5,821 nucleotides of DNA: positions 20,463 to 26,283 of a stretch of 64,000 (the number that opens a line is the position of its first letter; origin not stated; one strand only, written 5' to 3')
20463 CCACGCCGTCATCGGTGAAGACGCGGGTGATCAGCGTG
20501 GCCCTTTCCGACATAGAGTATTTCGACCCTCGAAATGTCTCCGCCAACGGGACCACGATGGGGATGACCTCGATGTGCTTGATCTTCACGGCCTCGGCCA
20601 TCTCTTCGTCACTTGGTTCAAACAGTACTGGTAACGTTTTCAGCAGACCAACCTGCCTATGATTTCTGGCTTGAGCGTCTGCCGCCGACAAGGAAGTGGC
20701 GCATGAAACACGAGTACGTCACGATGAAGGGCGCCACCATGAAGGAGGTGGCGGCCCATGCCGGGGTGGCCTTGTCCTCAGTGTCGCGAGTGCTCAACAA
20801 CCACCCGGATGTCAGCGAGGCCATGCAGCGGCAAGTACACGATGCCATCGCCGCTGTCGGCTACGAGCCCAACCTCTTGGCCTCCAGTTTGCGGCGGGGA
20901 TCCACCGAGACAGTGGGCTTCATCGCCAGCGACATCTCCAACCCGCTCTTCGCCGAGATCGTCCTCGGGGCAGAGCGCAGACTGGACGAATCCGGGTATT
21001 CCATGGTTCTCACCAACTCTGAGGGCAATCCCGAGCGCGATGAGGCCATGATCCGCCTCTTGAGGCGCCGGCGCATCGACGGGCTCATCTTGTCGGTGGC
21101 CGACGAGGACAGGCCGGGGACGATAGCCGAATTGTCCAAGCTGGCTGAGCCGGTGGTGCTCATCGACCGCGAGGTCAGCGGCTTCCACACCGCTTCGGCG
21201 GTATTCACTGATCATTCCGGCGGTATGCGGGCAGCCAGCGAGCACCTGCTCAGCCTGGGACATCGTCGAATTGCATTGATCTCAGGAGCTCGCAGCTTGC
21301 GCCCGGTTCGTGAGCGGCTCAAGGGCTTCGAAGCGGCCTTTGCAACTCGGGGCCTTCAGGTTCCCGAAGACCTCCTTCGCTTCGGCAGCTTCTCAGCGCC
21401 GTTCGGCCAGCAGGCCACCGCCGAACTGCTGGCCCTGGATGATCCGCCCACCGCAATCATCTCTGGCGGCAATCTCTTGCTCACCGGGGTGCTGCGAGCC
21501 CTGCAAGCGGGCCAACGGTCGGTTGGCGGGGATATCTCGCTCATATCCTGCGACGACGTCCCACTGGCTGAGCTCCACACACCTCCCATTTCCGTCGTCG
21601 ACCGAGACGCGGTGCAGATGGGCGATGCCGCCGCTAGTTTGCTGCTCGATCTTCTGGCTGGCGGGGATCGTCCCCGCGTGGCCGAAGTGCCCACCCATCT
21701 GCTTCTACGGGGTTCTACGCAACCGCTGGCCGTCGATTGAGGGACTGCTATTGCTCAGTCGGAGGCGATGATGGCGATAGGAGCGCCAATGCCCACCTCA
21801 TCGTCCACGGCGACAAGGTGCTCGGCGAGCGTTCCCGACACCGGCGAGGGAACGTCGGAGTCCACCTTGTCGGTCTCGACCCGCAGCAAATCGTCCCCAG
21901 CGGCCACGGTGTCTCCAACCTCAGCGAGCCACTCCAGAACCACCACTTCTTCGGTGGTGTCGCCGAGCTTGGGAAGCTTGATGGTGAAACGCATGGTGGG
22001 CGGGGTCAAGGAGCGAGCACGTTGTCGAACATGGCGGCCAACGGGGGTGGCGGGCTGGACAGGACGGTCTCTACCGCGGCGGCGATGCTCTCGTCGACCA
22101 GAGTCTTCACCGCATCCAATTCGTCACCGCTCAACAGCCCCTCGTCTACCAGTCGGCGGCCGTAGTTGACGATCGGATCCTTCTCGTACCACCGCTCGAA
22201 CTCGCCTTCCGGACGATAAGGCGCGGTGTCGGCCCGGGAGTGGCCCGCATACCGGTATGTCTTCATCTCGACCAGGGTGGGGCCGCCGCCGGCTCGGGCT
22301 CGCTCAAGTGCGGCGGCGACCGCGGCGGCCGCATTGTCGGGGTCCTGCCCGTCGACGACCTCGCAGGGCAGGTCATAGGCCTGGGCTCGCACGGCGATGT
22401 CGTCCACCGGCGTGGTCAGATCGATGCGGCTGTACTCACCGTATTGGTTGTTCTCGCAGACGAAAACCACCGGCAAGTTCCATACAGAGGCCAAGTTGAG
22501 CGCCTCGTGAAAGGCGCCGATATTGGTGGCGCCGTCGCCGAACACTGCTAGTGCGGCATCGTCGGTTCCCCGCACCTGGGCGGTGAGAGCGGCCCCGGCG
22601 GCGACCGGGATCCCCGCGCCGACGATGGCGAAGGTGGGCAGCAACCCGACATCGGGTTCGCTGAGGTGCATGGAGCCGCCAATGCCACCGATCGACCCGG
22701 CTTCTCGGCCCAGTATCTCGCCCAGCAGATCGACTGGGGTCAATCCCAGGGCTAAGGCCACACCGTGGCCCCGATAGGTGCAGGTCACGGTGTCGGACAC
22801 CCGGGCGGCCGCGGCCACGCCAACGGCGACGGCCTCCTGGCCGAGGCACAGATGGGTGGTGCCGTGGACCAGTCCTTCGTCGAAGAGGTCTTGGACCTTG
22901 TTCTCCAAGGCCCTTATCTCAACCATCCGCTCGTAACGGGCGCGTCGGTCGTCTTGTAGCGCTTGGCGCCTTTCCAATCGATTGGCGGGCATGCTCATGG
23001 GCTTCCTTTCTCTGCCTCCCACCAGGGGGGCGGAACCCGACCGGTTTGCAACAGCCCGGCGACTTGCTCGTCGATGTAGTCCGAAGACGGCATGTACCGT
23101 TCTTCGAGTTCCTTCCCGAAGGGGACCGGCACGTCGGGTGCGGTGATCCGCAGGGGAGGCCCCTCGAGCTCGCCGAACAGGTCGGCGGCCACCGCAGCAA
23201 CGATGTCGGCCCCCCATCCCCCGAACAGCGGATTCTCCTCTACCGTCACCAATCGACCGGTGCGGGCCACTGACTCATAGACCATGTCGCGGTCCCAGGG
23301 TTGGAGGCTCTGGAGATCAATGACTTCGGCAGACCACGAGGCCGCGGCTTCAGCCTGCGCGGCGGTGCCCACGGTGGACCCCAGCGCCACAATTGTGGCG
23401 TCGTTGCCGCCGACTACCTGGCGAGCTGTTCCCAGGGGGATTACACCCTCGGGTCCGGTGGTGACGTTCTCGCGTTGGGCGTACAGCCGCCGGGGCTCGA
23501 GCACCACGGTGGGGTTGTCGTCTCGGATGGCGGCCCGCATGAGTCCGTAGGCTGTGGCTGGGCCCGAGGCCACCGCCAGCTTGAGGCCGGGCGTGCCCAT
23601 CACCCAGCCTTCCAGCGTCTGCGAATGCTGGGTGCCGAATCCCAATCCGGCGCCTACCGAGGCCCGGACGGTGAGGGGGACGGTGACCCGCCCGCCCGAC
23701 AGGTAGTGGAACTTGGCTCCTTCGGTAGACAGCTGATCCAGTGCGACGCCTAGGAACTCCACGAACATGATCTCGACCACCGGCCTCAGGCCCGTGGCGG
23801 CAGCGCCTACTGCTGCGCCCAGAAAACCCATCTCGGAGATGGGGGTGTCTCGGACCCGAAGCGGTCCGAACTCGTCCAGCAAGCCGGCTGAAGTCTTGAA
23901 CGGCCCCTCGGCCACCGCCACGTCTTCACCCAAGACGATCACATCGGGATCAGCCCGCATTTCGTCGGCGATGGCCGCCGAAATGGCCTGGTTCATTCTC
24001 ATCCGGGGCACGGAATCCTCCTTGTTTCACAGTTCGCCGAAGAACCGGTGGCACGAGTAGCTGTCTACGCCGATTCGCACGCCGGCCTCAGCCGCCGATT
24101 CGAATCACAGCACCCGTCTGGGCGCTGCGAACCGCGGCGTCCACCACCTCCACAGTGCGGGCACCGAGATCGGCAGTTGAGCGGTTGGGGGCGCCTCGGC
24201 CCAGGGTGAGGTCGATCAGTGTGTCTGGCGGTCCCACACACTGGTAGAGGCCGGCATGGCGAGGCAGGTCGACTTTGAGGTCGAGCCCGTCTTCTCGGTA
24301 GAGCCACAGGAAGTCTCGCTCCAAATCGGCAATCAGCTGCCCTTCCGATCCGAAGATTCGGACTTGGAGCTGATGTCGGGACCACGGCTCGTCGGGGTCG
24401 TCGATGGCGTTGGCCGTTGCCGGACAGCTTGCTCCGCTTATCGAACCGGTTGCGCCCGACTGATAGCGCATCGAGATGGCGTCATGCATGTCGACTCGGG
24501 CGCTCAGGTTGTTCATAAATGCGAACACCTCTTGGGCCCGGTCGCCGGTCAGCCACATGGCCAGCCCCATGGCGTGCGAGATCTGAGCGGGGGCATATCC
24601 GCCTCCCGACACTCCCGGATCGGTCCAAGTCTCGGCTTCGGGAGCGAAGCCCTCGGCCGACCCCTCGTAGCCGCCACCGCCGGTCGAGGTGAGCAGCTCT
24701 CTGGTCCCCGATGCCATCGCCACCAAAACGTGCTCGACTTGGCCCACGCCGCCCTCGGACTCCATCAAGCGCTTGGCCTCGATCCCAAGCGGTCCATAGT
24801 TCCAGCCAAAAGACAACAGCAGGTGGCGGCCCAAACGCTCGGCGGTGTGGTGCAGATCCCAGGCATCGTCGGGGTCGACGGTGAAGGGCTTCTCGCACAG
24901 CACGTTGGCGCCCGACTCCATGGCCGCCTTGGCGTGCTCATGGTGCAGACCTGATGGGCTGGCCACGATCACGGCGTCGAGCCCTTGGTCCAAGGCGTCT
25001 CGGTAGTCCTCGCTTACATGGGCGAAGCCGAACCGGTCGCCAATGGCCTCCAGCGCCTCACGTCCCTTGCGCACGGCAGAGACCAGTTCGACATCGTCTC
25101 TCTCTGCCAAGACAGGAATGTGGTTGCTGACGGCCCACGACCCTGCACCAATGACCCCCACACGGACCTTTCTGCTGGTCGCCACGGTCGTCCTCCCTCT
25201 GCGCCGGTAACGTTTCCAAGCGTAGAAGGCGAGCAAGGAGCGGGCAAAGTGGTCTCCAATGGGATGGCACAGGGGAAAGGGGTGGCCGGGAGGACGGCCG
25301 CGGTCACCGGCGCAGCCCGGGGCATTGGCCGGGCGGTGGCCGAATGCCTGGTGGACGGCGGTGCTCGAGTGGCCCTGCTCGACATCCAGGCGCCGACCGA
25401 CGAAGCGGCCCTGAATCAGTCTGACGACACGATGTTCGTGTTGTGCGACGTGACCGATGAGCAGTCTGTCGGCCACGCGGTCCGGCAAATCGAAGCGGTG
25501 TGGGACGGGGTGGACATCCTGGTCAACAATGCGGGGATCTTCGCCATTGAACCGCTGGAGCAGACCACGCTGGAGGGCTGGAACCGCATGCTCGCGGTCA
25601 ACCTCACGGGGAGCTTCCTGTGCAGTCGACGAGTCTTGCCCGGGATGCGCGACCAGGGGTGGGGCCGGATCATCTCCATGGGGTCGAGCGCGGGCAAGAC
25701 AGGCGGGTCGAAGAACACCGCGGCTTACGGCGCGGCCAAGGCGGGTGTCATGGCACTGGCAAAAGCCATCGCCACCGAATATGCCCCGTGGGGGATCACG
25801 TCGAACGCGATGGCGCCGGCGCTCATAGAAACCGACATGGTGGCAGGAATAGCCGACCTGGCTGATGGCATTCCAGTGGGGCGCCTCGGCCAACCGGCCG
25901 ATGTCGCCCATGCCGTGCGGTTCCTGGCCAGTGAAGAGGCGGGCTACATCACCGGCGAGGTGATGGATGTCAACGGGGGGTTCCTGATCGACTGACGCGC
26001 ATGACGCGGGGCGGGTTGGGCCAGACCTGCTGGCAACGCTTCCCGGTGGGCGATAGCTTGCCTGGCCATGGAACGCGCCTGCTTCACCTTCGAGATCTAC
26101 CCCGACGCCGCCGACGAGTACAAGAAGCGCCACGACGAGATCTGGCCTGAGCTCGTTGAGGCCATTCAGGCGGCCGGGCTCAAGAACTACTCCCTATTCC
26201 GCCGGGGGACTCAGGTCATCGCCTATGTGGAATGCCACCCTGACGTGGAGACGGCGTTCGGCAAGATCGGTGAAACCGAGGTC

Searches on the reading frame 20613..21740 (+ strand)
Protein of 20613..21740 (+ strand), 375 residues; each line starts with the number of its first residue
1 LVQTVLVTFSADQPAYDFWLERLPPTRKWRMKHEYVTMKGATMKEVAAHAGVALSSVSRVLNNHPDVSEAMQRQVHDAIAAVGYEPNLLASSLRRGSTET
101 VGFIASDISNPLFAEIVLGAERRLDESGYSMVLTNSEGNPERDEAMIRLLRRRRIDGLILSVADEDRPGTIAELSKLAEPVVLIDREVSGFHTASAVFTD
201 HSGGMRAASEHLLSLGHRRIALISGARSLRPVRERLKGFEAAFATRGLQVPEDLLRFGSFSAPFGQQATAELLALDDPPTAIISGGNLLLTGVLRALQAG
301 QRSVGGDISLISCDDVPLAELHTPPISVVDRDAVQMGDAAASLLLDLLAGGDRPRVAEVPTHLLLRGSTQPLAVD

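Call 33: search_protein_families(library=pfam, proteins=[window:20613-21740:+], max_evalue=0.001)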
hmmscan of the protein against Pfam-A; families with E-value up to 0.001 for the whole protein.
window:20613-21740:+ (375 aa): 4 families
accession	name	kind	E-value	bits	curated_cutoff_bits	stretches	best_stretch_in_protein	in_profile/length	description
PF13377.12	Peripla_BP_3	-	2.1e-31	109.7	26.5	1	210-369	2-167/167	Periplasmic binding protein-like domain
PF00532.27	Peripla_BP_1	-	3.9e-27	95.9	22.2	1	99-363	2-277/281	Periplasmic binding proteins and sugar binding domain of LacI family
PF00356.27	LacI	-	1.6e-14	53.8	27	1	42-87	1-46/46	Bacterial regulatory proteins, lacI family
PF13407.12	Peripla_BP_4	-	5e-14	52.9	35.1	1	101-350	1-256/258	Periplasmic binding protein domain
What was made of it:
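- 20613..21740 (+): LacI-family regulator (HTH starts near residue 42 of the ORF), presumed to bind the palindromes. Pfam LacI + Peripla_BP (call 33).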

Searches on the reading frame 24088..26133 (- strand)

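Call 12: search_protein_families(library=pfam, proteins=[window:24088-26133:-], max_evalue=0.001)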
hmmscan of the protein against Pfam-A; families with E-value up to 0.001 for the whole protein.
window:24088-26133:- (681 aa): 3 families
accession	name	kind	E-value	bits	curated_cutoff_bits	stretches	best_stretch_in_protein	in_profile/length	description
PF01408.29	GFO_IDH_MocA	-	4.2e-23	82.8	24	1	323-438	1-116/120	Oxidoreductase family, NAD-binding Rossmann fold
PF22725.1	GFO_IDH_MocA_C3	-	1.1e-09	38.8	27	1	499-600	32-123/124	GFO/IDH/MocA C-terminal domain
PF02894.22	GFO_IDH_MocA_C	-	3.3e-06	27.5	22.9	1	495-677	22-216/218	Oxidoreductase family, C-terminal alpha/beta domain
